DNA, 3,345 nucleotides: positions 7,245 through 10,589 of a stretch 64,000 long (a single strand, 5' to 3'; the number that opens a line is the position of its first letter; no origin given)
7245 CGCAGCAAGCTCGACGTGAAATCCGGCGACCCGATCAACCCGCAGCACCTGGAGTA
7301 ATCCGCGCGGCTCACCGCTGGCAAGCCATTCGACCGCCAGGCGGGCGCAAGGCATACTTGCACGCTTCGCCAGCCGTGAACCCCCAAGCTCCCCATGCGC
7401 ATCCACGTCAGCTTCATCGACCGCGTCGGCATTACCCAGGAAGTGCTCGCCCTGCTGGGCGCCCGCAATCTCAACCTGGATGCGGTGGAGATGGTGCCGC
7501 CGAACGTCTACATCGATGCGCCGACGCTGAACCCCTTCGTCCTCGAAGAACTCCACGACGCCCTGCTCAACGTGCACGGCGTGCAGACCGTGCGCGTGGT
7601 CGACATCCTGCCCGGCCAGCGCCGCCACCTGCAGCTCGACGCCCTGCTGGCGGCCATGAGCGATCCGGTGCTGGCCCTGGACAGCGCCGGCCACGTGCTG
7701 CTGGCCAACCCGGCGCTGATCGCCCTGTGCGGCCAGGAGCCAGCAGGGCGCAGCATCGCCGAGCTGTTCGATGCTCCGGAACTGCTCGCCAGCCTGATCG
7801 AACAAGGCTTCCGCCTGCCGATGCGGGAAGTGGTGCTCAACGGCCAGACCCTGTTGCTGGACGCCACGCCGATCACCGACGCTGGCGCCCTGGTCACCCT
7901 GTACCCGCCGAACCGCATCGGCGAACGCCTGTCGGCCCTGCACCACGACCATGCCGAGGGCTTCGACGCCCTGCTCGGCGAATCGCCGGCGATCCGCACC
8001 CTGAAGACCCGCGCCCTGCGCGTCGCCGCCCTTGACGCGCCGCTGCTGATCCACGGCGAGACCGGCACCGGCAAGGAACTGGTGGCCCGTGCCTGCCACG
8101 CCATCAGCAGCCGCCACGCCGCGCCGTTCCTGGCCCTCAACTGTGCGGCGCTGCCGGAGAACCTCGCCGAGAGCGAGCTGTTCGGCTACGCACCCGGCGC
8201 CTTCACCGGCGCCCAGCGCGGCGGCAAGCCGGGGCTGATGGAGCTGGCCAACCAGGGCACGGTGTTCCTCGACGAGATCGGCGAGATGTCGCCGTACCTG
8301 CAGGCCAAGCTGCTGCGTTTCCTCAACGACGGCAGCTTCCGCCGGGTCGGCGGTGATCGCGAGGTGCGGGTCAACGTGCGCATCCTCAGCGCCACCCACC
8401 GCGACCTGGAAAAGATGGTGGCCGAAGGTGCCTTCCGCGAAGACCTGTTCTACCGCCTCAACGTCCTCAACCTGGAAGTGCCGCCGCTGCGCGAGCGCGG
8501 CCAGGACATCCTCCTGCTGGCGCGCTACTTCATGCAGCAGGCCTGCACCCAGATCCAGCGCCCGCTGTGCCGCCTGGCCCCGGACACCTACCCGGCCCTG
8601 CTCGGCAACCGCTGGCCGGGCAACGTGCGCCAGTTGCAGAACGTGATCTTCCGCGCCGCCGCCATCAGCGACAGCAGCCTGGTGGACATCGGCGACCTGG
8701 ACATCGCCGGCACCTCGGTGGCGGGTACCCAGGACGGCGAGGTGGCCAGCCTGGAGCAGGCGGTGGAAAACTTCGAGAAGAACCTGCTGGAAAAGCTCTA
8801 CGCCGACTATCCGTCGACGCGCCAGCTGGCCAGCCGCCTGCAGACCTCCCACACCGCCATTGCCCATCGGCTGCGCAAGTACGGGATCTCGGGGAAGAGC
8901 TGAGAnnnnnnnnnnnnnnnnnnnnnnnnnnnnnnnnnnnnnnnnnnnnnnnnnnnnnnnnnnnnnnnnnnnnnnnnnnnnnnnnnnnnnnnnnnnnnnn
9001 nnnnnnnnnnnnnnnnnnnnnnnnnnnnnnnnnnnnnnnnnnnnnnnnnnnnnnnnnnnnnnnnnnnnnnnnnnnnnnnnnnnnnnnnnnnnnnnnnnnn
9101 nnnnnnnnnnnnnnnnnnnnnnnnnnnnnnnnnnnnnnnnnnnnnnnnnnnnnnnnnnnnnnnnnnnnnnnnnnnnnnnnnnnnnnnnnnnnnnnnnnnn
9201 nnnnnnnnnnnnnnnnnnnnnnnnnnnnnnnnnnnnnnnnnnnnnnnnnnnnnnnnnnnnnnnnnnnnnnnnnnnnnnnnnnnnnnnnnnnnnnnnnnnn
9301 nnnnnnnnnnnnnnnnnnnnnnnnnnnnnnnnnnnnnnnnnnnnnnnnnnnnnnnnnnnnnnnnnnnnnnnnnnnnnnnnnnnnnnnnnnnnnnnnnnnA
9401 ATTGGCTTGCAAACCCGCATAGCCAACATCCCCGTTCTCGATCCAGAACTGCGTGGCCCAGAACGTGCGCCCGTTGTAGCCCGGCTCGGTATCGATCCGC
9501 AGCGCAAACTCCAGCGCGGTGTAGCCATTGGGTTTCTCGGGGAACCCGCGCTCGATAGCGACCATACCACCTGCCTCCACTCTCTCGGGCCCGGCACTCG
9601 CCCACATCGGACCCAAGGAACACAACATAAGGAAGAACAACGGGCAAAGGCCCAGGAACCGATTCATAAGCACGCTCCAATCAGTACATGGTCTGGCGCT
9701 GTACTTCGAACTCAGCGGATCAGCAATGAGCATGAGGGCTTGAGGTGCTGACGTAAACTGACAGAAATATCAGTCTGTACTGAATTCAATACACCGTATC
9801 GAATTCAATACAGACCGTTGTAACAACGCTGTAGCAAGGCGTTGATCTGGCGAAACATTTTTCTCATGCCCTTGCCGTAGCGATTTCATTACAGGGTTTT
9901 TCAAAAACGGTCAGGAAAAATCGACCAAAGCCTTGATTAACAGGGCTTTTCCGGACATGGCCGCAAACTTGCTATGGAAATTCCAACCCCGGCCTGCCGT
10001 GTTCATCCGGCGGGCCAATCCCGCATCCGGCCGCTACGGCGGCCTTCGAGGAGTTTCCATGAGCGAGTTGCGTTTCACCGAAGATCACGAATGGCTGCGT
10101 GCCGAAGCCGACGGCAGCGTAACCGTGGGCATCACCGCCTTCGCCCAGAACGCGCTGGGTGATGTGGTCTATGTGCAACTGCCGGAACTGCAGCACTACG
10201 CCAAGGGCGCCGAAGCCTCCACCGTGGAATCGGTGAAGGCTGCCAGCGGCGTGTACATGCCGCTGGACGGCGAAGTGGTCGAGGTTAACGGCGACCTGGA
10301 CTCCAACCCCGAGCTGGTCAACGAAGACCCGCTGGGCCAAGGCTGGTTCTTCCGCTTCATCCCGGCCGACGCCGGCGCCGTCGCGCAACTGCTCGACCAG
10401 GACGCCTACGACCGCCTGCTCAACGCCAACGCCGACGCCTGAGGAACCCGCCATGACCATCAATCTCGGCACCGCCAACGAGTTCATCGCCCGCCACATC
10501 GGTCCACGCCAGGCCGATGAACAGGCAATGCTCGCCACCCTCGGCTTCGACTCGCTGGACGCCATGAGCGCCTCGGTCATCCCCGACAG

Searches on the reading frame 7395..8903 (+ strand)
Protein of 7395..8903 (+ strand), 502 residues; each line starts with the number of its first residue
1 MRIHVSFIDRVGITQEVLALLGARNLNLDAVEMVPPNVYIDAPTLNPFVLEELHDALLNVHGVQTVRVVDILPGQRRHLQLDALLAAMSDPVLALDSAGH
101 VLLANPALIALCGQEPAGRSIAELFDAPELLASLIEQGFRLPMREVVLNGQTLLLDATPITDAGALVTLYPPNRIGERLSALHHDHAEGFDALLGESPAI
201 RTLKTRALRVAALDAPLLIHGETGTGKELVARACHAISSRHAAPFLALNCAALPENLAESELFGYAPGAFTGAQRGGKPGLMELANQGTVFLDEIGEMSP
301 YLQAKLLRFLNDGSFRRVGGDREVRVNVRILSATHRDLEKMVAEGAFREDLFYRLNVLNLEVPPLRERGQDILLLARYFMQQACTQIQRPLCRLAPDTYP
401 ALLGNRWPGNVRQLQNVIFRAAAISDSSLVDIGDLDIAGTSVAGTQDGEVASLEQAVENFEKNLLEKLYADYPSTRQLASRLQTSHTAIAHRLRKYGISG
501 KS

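Call 6: search_protein_families(library=pfam, proteins=[window:7395-8903:+])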
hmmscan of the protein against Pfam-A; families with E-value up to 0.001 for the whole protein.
window:7395-8903:+ (502 aa): 9 families
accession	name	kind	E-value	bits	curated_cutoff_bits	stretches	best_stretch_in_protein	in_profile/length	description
PF00158.32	Sigma54_activat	-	1.3e-66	223.9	20.2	1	194-360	2-167/168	Sigma-54 interaction domain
PF14532.12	Sigma54_activ_2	-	2.5e-21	76.8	25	1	194-365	1-138/138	Sigma-54 interaction domain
PF25601.1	AAA_lid_14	-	4.2e-18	65.4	27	1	366-436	1-71/87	AAA+ ATPase lid domain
PF18024.7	HTH_50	-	2.5e-14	53.1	27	1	452-499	3-50/50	Helix-turn-helix domain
PF07728.20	AAA_5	-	1.8e-05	25.2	22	1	216-331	1-118/139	AAA domain (dynein-related subfamily)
PF01078.27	Mg_chelatase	-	2.7e-05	24.1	20.3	0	269-312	89-132/207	Magnesium chelatase, subunit ChlI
PF00989.32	PAS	-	7.3e-05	23.2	22.6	1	80-161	2-97/113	PAS fold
PF07724.20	AAA_2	-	0.00018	22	27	1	217-326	6-114/166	AAA domain (Cdc48 subfamily)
PF13188.13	PAS_8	-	0.00073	19.8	21.8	0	81-133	3-55/65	PAS domain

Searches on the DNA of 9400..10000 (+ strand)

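Call 7: search_dna_similar(query=window:9400-10000:+, collection=plasmids, mode=near, max_rows=5)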
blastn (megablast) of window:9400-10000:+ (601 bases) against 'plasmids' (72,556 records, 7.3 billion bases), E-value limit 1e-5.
No match.

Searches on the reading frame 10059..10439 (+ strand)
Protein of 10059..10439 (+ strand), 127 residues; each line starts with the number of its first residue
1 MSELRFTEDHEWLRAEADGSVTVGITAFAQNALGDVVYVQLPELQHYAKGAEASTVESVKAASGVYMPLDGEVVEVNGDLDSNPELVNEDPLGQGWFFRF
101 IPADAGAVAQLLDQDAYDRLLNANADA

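Call 61: find_related_loci(query=window:10059-10439:+, collection=metagenome_contigs, flank=2500)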
Query window:10059-10439:+ (127 aa) in metagenome_contigs; peptide patterns used: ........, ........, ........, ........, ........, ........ (x = any residue, [..] = any of these).
544 stretches matched a pattern; 319 encode a relative of the query (tblastn E <= 1e-3); the best 80 are kept; 80 distinct loci.
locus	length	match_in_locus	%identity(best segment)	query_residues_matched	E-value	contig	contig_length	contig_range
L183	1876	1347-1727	94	1-127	2e-80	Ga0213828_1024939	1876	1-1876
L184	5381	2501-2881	93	1-127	4e-77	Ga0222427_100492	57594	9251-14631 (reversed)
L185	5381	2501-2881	93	1-127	6e-76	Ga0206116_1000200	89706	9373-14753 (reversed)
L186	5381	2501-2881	91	1-127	3e-74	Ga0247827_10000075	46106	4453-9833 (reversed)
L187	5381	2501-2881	91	1-127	3e-74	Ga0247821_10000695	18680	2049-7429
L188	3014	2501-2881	90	1-127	4e-74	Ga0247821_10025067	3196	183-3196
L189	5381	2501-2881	89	1-127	2e-73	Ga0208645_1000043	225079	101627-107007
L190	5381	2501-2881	89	1-127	2e-73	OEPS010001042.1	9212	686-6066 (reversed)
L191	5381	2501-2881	90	1-127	6e-73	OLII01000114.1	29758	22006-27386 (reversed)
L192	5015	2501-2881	89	1-127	4e-73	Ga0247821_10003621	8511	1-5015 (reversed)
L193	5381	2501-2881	87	1-127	6e-73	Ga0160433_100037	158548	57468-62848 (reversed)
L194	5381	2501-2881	87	1-127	7e-73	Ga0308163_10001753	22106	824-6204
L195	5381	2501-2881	88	1-127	8e-73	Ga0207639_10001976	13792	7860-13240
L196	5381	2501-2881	88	1-127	8e-73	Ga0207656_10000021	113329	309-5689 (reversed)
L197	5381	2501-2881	88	1-127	1e-72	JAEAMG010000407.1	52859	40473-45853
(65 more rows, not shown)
